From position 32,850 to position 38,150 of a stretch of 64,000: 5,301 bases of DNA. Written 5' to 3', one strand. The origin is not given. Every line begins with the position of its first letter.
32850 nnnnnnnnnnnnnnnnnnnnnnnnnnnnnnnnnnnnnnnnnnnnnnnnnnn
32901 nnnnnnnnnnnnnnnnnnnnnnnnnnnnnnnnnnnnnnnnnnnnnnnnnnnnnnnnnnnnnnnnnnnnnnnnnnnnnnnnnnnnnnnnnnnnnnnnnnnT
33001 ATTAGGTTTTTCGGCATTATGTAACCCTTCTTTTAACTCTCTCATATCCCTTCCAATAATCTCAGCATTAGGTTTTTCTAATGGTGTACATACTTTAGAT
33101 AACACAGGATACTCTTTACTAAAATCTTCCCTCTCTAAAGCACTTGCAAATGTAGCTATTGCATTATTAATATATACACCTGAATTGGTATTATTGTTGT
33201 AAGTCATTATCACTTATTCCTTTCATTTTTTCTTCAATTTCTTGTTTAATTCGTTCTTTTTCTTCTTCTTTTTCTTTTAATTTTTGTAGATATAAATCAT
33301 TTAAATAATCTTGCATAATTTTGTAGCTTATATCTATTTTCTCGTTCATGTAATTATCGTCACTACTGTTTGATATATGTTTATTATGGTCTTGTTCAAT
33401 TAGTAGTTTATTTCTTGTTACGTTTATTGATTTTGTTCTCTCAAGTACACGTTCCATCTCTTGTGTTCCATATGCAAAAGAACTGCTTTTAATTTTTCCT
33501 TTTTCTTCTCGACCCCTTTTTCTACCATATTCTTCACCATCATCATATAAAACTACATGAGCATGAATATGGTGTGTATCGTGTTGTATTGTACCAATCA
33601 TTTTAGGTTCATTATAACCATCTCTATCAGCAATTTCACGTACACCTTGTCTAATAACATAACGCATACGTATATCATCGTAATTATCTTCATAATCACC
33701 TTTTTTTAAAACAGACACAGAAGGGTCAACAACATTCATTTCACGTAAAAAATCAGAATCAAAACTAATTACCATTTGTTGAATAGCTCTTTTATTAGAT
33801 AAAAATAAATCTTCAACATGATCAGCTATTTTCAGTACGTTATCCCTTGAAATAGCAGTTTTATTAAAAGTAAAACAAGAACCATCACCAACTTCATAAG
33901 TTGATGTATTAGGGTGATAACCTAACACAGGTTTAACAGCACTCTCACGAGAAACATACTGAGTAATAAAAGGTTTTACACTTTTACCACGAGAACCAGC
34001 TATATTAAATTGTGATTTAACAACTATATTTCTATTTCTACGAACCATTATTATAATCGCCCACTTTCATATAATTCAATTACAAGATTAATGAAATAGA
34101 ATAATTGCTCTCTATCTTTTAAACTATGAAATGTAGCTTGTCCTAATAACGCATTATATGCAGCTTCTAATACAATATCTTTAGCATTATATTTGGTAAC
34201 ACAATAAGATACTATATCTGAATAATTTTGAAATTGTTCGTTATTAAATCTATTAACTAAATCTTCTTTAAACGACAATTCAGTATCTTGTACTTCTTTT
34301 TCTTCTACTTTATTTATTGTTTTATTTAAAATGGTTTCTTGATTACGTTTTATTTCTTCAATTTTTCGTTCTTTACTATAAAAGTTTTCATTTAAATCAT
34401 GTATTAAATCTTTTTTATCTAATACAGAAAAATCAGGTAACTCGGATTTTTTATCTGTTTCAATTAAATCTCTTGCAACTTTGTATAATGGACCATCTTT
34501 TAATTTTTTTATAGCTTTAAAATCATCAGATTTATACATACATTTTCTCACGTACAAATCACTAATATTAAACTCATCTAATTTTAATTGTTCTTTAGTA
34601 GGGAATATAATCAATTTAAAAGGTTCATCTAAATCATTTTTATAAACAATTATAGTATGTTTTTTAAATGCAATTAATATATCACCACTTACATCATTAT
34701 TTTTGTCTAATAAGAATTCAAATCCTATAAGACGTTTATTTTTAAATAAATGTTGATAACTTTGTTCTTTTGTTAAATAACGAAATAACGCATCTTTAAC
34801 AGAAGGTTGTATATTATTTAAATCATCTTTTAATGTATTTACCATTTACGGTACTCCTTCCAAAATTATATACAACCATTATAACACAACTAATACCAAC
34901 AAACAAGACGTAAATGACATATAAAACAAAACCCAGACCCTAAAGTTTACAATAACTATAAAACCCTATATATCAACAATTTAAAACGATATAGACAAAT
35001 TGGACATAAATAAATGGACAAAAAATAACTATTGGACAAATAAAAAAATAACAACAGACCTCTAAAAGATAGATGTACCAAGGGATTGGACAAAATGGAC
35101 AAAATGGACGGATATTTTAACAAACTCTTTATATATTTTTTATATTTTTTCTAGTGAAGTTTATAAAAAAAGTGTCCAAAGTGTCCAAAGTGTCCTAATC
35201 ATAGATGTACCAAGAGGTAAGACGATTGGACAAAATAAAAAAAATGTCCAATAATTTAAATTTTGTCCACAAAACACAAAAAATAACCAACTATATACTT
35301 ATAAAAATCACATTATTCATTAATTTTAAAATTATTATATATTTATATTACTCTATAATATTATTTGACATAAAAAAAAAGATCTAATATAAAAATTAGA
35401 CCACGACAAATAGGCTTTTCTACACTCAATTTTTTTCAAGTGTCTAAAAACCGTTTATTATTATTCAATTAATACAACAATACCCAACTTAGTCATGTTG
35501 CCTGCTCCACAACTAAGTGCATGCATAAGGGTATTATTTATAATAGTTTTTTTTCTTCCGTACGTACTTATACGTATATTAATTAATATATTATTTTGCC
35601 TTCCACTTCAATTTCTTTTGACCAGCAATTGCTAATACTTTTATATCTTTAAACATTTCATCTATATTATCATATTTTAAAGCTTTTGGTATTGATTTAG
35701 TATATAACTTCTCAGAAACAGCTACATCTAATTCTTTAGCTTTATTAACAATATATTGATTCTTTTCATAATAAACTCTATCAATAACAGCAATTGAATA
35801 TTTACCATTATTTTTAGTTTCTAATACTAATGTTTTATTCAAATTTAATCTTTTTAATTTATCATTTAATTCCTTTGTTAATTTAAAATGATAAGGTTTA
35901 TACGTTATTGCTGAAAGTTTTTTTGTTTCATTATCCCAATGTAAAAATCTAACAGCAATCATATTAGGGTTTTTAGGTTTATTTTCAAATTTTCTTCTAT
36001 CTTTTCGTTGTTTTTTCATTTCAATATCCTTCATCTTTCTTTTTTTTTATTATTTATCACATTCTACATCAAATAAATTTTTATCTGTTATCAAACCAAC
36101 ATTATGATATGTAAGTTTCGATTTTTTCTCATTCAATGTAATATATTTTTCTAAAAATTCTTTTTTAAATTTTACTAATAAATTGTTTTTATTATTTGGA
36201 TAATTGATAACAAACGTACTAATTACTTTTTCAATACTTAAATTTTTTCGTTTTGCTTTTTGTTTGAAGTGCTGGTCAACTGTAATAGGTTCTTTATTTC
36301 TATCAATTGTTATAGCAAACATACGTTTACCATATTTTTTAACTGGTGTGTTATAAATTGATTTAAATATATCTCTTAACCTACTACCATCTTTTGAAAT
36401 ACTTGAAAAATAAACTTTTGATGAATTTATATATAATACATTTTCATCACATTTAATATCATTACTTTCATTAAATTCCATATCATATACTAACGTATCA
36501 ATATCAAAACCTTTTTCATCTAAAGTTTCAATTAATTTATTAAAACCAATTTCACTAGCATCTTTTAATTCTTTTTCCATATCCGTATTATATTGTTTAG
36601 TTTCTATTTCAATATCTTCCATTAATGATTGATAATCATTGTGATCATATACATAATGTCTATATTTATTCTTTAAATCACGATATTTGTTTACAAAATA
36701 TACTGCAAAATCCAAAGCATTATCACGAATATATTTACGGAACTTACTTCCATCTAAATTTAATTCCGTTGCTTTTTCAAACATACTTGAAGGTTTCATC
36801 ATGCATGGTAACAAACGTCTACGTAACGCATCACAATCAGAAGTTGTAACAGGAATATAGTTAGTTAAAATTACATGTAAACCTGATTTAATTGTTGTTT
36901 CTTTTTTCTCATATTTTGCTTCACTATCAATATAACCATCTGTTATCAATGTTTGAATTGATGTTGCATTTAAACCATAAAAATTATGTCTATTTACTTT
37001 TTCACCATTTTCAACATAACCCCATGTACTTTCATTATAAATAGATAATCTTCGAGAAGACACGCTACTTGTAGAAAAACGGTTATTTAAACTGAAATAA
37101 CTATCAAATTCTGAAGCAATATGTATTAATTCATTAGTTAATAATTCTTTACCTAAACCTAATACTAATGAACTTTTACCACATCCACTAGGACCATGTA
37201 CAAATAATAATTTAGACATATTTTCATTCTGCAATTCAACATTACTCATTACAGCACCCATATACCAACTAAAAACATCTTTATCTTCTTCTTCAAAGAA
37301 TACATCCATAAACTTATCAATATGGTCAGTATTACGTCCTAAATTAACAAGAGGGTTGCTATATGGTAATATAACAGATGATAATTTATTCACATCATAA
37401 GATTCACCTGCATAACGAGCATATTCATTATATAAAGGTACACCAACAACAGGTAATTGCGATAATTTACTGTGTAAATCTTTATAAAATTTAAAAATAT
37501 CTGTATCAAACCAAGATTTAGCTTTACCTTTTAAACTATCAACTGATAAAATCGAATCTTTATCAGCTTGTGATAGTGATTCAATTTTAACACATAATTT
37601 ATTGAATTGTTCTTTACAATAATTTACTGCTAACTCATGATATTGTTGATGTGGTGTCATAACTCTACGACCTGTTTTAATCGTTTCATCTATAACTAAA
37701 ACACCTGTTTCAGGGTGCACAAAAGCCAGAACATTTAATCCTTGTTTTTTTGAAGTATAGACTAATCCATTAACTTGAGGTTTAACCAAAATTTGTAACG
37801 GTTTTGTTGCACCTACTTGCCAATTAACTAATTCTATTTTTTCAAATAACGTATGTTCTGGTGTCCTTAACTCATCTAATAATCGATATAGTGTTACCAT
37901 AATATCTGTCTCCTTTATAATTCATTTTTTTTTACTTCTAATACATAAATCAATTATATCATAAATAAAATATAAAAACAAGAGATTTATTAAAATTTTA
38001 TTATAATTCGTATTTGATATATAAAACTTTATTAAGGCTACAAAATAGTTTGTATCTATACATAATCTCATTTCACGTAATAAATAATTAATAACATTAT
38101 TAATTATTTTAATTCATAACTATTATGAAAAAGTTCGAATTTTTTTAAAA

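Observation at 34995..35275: Dense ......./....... heptamer cluster upstream of relaxase operon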

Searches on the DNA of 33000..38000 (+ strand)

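Call 6: search_dna_similar(query=window:33000-38000:+, collection=plasmids, mode=near)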
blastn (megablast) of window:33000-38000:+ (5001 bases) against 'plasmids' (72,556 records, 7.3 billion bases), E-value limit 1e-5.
No match.

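Call 18: search_rna_families(source=window, start=34700, end=35800, threshold=evalue, max_evalue=5)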
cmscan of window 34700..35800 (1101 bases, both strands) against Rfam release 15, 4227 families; matches with E-value up to 5: 1.
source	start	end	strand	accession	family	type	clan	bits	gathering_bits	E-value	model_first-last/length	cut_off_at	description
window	34779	34867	+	RF01639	ceN49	Gene; snRNA; snoRNA; HACA-box;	-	14.5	65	4.7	1-134/134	no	Caenorhabditis snoRNA ceN49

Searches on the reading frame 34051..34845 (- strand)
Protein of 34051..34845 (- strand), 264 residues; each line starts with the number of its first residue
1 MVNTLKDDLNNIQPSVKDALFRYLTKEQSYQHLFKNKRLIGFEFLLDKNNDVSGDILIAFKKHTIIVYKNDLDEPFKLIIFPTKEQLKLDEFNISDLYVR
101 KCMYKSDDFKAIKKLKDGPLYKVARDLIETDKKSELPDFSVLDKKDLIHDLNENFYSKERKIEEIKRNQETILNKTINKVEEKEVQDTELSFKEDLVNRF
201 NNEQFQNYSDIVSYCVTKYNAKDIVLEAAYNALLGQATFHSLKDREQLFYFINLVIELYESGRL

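Call 5: search_protein_families(library=pfam, proteins=[window:34051-34845:-])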
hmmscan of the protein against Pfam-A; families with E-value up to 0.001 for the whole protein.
window:34051-34845:- (264 aa): 0 families

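Call 9: search_dna_similar(query=window:34051-34845:-, collection=plasmids, mode=protein, max_evalue=0.001)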
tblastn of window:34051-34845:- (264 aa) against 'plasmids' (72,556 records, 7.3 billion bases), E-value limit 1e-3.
No match.

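Call 20: find_homologous_proteins(query=window:34051-34845:-)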
Query window:34051-34845:- (264 aa): 4 proteins with E <= 0.001 among 571 candidates.
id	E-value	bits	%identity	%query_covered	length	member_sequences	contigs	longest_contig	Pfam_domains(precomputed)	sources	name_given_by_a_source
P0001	3.9e-163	559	99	100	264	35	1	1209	-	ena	-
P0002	1.6e-125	436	76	100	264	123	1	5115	-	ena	-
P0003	7.7e-86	306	69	83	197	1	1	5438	-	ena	-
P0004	3.1e-59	219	71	55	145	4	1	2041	-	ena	-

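Call 21: find_encoding_contigs(protein=P0002, flank=10000, max_places=10)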
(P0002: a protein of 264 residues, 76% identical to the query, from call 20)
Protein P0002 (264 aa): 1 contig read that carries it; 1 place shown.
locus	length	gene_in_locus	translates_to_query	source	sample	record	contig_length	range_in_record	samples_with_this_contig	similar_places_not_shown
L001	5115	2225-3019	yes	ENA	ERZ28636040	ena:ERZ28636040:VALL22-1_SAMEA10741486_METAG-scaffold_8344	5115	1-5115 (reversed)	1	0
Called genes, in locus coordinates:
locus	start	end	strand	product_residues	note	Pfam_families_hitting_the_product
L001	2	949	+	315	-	?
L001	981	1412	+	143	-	-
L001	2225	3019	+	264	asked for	-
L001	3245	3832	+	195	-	PF18555:MobL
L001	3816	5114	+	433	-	?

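Call 22: find_encoding_contigs(protein=P0003, flank=10000, max_places=10)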
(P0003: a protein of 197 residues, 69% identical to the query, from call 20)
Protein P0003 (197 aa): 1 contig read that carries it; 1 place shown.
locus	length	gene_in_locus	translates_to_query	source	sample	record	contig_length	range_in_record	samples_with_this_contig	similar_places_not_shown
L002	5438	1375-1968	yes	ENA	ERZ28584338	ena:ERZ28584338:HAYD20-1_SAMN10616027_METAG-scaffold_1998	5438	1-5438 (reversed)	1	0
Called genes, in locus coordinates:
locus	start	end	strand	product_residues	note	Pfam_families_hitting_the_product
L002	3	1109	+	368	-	?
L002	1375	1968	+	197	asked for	-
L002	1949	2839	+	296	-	-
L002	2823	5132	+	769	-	PF05496:RuvB_N (faint), PF06414:Zeta_toxin (faint), PF13191:AAA_16 (faint), PF13401:AAA_22 (faint), PF00004:AAA (weak), PF07724:AAA_2, PF00004:AAA (weak), PF07728:AAA_5, +1 more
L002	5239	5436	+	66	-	?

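Call 23: find_encoding_contigs(protein=P0001, flank=10000, max_places=10)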
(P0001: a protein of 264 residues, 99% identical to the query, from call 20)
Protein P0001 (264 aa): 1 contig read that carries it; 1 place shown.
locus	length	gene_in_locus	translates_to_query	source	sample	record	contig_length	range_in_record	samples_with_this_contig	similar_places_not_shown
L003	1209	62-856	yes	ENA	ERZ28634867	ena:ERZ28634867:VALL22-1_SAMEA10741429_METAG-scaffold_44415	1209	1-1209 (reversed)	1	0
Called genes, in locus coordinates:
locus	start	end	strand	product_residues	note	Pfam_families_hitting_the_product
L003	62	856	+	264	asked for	-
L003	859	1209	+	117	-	?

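Call 29: find_related_loci(query=A1, collection=genome_contigs, flank=10000)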
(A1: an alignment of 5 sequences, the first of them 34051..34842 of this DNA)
Query A1 (263 aa) in genome_contigs; peptide patterns used: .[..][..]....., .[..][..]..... (x = any residue, [..] = any of these).
243 stretches matched a pattern, but none encodes a relative of the query by tblastn (E <= 1e-3).

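Call 49: search_protein_families(library=ncbifam, proteins=[window:34051-34845:-], max_evalue=0.01)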
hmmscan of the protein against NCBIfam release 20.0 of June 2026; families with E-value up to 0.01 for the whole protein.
window:34051-34845:- (264 aa): 0 families

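Call 69: search_protein_families(library=phrogs, proteins=[window:34051-34845:-], max_evalue=0.001)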
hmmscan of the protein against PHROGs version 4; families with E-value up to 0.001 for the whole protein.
window:34051-34845:- (264 aa): 0 families

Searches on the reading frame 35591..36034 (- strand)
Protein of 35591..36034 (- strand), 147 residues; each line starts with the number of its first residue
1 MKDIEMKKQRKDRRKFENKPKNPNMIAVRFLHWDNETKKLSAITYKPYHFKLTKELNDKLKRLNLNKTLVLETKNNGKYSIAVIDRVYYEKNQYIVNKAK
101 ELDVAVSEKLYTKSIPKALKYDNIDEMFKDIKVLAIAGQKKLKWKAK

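Call 5: search_protein_families(library=pfam, proteins=[window:35591-36034:-])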
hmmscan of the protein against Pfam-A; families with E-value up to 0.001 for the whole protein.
window:35591-36034:- (147 aa): 0 families

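Call 49: search_protein_families(library=ncbifam, proteins=[window:35591-36034:-], max_evalue=0.01)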
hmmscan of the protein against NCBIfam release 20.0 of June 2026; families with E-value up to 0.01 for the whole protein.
window:35591-36034:- (147 aa): 0 families

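Call 68: find_homologous_proteins(query=window:35591-36034:-, max_evalue=0.01)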
Query window:35591-36034:- (147 aa): 5 proteins with E <= 0.01 among 25 candidates.
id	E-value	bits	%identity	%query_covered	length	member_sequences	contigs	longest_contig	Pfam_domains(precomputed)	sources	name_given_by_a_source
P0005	1.1e-86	305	99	100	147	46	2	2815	-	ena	-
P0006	6.5e-74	264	93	97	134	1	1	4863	-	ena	-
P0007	2.5e-68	246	87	95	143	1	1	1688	-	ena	-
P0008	8.7e-58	212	76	95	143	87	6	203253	-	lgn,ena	-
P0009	1.1e-39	153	77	68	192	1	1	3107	PF01661.28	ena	-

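Call 69: search_protein_families(library=phrogs, proteins=[window:35591-36034:-], max_evalue=0.001)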
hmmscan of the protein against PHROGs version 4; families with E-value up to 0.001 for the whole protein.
window:35591-36034:- (147 aa): 0 families

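Call 87: predict_structure(alignment_id=A4)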
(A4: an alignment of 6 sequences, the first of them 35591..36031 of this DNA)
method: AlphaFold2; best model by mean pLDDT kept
length: 146 residues; sequences in the alignment: 6
mean_pLDDT: 57.2   pTM: 0.45
mean pLDDT of the five models: 57.2, 48.5, 48.4, 38.3, 37.9
residues with pLDDT >= 90: 0; 70-90: 7; 50-70: 113; < 50: 26
segments of 3 or more residues with pLDDT < 50: 12-17, 74-76, 112-117, 140-146
pLDDT, mean of each block of 10 residues (from residue 1): 53 48 63 69 60 64 54 53 56 68 64 49 60 54 35
secondary structure, 60 per line:
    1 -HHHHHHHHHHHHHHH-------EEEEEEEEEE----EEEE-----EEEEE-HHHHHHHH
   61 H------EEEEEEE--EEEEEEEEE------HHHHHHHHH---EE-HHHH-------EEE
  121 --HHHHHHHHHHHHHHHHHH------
elements in order: H2-16 E24-33 E38-41 E47-51 H53-61 E68-74 E77-85 H92-100 H107-110 E118-120 H123-140

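Call 88: search_protein_representatives(alignment_id=A4)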
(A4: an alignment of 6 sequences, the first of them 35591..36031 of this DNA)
Query: 6 sequences, 143 profile positions. Proteins with E-value up to 0.001 (for the whole library): 7; up to 1e-10: 5; up to 1e-30: 1. The best 7 are listed.
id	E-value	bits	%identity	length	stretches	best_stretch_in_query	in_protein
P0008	1.2e-79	281.3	-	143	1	1-143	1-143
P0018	3.4e-18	82.0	-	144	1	1-142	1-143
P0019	1.2e-15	73.8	-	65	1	1-43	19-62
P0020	1.9e-13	66.7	-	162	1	7-137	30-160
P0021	1.1e-12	64.2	-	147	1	1-140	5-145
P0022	6.4e-07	45.5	-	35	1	1-31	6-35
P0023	2.0e-06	43.9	-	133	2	58-143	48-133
